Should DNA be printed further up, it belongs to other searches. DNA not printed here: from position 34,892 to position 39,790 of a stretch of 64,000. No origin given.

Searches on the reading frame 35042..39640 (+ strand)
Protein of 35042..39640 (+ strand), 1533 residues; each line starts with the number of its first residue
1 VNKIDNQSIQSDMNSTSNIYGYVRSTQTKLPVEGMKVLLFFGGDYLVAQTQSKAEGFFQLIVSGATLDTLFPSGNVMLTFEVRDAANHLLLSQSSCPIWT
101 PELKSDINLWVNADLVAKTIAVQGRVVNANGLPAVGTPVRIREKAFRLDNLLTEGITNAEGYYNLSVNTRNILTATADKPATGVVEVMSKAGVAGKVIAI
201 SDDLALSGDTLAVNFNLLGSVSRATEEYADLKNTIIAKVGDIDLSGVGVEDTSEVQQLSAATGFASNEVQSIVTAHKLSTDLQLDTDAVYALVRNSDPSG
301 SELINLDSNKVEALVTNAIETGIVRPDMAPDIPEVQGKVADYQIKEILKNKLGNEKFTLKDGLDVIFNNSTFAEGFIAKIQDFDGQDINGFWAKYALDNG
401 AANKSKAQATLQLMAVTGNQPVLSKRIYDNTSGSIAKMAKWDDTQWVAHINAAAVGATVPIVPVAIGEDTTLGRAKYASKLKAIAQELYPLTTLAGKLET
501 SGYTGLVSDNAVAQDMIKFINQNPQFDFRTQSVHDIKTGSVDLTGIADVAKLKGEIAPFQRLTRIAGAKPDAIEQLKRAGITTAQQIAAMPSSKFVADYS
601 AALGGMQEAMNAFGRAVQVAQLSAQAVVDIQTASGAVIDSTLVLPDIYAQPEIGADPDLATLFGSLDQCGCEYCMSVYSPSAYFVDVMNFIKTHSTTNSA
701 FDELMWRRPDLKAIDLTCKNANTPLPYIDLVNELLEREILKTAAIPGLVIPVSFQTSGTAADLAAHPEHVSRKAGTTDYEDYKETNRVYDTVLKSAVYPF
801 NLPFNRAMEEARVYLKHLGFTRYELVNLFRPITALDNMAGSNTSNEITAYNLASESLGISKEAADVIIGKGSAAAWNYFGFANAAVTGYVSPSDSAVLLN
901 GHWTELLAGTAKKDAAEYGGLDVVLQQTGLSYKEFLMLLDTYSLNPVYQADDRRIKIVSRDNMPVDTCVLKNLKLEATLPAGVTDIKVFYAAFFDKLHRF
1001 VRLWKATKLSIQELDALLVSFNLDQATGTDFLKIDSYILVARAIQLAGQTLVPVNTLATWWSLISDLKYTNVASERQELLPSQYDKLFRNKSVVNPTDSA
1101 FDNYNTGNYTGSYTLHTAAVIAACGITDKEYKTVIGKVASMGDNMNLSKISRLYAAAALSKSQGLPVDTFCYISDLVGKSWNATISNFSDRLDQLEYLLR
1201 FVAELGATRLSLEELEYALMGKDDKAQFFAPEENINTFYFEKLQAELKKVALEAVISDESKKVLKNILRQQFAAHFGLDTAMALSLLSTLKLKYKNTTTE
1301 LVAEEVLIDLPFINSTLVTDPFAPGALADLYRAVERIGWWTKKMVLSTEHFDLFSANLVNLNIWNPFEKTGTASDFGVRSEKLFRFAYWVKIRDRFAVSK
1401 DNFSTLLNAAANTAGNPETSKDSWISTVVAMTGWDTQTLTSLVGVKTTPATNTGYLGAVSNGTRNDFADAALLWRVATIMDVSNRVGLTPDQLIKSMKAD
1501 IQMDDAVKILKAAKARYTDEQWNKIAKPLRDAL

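Call 74: search_protein_families(library=pfam, proteins=[window:35042-39640:+], max_evalue=0.05)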
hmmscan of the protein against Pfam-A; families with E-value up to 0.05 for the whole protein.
window:35042-39640:+ (1533 aa): 4 families
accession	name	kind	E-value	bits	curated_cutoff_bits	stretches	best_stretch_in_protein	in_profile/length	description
PF03538.19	VRP1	-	2.5e-08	34.2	22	1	573-740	15-196/328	Salmonella virulence plasmid 28.1kDa A protein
PF13620.12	CarboxypepD_reg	-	2.9e-05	24.8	32.3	0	122-184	2-63/82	Carboxypeptidase regulatory-like domain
PF01060.29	TTR-52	-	0.0016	19.4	24.9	0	130-174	7-52/79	Transthyretin-like family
PF25020.1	TTR_TEN1-4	-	0.0044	17.4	27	0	121-172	8-54/86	Teneurin TTR-like domain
